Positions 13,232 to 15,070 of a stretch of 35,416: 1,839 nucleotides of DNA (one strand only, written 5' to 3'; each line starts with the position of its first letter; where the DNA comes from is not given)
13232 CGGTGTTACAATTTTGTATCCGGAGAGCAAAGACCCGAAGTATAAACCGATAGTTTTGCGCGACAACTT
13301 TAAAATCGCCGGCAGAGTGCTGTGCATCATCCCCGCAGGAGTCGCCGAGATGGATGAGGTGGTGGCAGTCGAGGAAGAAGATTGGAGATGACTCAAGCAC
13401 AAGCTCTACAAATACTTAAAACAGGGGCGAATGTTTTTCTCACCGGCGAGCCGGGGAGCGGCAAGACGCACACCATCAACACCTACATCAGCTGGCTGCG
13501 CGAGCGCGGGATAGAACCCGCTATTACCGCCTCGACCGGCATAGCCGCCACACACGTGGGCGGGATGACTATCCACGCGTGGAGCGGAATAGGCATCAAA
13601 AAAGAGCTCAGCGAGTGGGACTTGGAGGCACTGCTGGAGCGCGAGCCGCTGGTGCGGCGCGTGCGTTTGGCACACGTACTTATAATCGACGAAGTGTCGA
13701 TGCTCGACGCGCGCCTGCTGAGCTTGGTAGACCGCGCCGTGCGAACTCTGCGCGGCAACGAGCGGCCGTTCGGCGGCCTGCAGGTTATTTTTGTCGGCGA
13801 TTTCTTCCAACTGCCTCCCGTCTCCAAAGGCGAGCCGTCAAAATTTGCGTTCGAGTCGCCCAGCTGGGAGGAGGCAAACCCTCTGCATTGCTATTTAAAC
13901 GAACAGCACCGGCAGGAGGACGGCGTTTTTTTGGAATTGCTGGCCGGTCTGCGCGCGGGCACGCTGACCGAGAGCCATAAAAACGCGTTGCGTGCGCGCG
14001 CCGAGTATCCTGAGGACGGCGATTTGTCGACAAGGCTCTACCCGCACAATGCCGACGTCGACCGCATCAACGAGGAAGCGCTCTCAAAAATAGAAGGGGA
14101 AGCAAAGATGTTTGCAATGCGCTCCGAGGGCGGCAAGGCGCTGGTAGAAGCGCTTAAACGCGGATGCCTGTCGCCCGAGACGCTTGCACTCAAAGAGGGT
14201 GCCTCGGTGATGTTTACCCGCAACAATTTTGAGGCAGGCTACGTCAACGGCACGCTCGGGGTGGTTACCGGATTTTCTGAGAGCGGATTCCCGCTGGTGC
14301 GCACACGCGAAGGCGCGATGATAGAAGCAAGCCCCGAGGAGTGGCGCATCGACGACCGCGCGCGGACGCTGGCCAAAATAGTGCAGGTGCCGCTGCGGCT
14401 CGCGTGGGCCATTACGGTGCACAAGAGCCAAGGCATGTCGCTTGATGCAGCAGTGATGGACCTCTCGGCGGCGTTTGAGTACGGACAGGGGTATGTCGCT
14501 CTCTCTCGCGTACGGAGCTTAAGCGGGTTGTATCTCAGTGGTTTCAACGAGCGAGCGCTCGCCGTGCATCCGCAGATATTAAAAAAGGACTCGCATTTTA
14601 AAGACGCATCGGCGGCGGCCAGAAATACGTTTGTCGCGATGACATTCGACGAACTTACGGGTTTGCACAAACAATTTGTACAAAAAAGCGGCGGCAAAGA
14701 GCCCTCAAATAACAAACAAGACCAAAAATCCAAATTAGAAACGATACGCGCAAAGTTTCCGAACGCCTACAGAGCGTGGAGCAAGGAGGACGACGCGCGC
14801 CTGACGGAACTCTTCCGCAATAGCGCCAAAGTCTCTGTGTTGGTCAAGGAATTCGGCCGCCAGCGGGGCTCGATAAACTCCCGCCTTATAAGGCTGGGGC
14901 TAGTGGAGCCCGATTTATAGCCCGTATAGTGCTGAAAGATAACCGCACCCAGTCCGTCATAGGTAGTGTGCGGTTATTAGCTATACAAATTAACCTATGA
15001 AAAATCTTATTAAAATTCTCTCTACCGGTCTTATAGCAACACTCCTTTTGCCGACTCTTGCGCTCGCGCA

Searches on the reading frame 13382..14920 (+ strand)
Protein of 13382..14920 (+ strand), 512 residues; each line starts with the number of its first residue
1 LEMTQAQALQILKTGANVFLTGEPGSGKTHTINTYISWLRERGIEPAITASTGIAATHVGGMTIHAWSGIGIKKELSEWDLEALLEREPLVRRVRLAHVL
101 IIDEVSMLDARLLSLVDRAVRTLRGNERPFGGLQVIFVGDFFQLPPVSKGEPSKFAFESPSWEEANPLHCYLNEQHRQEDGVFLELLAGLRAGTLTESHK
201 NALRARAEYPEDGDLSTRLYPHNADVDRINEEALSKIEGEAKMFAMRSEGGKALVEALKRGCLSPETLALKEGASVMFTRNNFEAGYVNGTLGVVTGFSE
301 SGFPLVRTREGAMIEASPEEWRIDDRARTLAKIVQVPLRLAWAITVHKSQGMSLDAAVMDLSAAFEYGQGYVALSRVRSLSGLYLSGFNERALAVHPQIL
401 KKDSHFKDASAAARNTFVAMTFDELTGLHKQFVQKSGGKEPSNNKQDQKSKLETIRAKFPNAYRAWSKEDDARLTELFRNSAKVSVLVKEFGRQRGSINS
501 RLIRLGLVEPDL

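Call 96: search_protein_families(library=ncbifam, proteins=[window:13382-14920:+], max_evalue=0.00001)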
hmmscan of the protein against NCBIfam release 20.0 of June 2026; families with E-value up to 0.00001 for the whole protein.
window:13382-14920:+ (512 aa): 4 families
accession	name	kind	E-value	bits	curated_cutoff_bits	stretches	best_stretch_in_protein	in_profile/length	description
TIGR01448.2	helicase_RecD2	equivalog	7.8e-25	87.1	500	2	3-151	319-454/713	SF1B family DNA helicase RecD2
TIGR01447.1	recD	equivalog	8.6e-17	60.9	310.15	1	7-151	155-308/597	exodeoxyribonuclease V subunit alpha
TIGR02768.1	TraA_Ti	equivalog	3.7e-14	52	590.45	1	223-385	580-715/751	Ti-type conjugative transfer relaxase TraA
NF010464.0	PRK13889.1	subfamily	9.3e-09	33.7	1015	1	270-383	601-699/992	conjugal transfer relaxase TraA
